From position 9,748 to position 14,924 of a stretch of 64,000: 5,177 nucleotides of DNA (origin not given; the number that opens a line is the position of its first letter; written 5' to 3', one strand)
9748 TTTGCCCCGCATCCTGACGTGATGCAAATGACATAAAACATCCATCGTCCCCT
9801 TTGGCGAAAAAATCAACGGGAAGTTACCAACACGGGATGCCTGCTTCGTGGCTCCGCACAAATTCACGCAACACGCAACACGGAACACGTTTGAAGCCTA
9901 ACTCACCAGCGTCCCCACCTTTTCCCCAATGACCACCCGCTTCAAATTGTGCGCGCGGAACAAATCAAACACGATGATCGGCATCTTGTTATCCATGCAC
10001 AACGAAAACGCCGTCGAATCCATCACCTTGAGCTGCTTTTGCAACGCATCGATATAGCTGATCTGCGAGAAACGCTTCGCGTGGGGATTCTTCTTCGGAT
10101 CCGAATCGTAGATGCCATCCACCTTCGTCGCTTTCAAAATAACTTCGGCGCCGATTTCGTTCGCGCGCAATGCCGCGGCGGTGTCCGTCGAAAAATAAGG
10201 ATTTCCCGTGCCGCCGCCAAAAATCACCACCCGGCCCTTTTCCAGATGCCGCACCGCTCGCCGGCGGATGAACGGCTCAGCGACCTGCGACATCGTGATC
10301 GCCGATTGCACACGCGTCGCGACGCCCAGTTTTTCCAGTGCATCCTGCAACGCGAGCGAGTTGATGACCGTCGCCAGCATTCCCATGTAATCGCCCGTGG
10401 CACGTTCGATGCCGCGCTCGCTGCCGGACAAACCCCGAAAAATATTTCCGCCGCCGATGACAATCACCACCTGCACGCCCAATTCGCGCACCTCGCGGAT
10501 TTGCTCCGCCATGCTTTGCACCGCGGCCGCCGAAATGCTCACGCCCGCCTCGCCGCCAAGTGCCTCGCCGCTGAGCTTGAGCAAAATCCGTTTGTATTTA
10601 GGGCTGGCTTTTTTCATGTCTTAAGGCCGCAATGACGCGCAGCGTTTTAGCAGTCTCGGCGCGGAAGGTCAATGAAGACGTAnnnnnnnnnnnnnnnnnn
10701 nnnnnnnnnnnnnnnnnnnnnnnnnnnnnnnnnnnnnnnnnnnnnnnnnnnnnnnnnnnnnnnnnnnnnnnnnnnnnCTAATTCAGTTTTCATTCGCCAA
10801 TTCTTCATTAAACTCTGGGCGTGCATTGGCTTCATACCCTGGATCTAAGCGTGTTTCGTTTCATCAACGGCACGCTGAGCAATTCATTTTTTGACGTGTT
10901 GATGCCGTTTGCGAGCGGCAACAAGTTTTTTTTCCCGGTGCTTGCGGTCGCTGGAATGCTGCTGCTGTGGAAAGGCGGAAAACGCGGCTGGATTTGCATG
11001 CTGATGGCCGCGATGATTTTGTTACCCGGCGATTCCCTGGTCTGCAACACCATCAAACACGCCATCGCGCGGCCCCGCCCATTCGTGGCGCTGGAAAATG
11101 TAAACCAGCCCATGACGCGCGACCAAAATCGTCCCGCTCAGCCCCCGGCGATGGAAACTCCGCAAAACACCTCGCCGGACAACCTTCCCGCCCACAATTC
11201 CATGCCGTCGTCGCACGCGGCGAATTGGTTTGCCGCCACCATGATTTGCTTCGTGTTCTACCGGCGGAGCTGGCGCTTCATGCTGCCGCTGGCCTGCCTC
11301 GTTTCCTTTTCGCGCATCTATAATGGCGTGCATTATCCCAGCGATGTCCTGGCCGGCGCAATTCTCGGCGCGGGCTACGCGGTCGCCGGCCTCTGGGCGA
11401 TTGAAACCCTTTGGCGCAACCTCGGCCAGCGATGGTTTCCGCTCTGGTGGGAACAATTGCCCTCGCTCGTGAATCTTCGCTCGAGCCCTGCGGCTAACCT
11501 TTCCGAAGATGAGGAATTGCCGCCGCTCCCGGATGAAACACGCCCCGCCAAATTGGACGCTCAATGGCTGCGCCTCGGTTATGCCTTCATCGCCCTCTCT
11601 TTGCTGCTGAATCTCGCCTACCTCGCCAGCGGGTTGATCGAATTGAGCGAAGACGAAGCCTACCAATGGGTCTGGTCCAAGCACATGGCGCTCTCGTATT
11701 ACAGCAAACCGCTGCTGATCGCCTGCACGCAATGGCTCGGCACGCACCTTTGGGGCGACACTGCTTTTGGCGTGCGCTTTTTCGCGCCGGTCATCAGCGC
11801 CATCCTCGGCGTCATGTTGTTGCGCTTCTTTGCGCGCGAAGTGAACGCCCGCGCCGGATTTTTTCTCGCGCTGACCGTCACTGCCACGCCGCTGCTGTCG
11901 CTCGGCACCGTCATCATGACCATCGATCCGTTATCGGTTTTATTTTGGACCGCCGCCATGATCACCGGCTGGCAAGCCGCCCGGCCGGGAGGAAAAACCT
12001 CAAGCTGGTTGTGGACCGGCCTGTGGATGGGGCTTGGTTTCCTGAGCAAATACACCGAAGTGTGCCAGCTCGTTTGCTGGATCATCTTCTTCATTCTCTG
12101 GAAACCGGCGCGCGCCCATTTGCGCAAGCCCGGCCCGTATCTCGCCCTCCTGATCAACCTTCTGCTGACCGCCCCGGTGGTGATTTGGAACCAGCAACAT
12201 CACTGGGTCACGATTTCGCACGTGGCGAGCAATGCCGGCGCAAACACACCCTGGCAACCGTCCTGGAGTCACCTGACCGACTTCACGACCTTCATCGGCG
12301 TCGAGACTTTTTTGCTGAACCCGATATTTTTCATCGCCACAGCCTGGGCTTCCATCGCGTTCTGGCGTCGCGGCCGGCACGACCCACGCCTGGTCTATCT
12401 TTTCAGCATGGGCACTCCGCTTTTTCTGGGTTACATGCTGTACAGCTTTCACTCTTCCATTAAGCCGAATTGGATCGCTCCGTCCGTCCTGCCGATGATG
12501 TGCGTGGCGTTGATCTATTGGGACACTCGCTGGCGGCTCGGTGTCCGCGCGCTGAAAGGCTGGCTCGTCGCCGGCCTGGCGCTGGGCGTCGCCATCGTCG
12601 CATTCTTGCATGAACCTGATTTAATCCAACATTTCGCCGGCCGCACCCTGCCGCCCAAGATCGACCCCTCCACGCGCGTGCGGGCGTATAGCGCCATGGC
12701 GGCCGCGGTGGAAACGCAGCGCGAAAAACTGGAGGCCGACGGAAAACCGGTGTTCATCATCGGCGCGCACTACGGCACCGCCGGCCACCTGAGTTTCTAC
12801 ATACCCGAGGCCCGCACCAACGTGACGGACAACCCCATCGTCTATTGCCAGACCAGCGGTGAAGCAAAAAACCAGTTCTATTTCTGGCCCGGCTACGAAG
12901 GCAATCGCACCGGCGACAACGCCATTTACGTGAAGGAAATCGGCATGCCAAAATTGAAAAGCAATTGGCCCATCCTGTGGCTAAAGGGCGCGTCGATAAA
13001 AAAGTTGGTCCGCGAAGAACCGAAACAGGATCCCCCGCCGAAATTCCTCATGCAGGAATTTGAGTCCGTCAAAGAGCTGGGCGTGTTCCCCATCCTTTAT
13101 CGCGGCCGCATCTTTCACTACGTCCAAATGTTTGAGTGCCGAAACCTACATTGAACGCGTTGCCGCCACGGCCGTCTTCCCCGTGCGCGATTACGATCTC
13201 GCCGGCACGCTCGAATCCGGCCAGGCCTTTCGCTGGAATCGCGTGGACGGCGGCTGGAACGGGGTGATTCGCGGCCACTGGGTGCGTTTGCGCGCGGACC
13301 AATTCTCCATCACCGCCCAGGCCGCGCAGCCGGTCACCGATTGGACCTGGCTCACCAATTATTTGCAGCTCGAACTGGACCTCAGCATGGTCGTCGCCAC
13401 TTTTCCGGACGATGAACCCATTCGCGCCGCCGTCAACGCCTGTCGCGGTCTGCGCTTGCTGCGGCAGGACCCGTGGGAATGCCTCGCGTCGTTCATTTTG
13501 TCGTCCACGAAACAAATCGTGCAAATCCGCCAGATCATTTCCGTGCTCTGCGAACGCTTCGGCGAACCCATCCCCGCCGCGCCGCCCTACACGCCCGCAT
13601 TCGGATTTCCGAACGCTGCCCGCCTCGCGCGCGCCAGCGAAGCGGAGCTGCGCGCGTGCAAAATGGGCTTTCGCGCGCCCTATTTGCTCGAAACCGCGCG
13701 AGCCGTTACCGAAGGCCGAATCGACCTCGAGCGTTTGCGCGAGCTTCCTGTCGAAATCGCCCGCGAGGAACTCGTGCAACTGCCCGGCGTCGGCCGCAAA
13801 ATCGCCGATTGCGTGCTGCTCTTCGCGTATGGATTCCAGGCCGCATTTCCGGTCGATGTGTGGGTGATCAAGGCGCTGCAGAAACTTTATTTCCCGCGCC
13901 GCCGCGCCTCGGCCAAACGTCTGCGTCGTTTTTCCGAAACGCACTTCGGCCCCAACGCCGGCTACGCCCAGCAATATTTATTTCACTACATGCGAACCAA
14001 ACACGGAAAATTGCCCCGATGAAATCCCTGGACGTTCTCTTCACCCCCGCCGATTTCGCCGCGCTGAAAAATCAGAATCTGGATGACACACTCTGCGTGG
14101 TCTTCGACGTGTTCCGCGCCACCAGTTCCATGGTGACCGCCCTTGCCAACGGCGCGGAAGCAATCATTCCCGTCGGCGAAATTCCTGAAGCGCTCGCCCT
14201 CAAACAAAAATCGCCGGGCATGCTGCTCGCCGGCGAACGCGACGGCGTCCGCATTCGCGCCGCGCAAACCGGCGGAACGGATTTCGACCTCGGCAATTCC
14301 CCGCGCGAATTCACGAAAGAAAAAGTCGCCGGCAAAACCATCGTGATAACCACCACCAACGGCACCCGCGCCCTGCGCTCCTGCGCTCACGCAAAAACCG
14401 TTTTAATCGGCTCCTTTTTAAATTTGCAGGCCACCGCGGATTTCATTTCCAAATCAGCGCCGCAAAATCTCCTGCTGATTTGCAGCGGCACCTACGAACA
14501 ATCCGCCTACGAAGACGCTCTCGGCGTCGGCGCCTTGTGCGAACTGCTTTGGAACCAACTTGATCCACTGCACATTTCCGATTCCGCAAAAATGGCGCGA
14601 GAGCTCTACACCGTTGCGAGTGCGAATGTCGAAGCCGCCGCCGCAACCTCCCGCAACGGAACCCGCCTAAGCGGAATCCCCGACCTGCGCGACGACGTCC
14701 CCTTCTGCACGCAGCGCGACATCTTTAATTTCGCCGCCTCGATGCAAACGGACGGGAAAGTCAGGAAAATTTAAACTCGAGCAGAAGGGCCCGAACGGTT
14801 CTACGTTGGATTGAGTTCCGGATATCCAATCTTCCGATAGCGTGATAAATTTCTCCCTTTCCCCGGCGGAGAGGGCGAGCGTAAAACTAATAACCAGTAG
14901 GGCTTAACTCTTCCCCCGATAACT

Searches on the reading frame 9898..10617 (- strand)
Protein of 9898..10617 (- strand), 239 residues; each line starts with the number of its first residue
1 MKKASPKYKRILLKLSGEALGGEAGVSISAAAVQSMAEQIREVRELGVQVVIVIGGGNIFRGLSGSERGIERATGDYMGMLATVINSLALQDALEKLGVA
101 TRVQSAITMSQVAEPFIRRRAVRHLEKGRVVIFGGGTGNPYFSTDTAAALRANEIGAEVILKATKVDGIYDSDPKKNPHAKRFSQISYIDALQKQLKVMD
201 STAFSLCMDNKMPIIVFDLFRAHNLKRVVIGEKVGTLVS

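Call 49: search_protein_families(library=pfam, proteins=[window:9898-10617:-], max_evalue=0.0001)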
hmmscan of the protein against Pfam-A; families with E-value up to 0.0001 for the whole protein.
window:9898-10617:- (239 aa): 1 family
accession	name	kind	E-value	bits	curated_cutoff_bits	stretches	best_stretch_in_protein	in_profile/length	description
PF00696.33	AA_kinase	-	2.2e-39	136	24.9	1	9-218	1-234/234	Amino acid kinase family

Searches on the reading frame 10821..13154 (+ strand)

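Call 49: search_protein_families(library=pfam, proteins=[window:10821-13154:+], max_evalue=0.0001)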
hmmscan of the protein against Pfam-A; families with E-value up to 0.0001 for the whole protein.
window:10821-13154:+ (777 aa): 3 families
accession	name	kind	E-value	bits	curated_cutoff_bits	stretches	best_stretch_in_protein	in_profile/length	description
PF13231.12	PMT_2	-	8e-26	91.6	26.1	1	295-456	1-160/160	Dolichyl-phosphate-mannose-protein mannosyltransferase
PF01569.27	PAP2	-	3.8e-23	82.1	27.2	1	63-195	7-126/130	PAP2 superfamily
PF14378.12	PAP2_3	-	3.4e-08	34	27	1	87-187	85-188/190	PAP2 superfamily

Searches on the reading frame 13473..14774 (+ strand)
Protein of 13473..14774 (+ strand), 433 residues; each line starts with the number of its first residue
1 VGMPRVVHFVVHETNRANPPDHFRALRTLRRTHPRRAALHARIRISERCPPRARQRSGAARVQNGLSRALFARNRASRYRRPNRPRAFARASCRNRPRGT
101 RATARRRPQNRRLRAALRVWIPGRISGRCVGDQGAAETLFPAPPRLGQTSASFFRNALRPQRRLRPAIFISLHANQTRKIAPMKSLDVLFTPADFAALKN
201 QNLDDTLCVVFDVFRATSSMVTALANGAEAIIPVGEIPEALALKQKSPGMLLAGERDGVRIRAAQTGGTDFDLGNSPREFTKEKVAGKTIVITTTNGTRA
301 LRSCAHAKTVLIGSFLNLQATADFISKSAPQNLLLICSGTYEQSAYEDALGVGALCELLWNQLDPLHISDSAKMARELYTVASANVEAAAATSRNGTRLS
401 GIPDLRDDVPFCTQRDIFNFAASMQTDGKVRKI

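Call 49: search_protein_families(library=pfam, proteins=[window:13473-14774:+], max_evalue=0.0001)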
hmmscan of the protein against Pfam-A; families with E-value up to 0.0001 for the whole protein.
window:13473-14774:+ (433 aa): 1 family
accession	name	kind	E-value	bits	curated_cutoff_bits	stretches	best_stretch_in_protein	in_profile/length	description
PF04029.19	2-ph_phosp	-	4.1e-63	213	26.4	1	199-422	8-221/226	2-phosphosulpholactate phosphatase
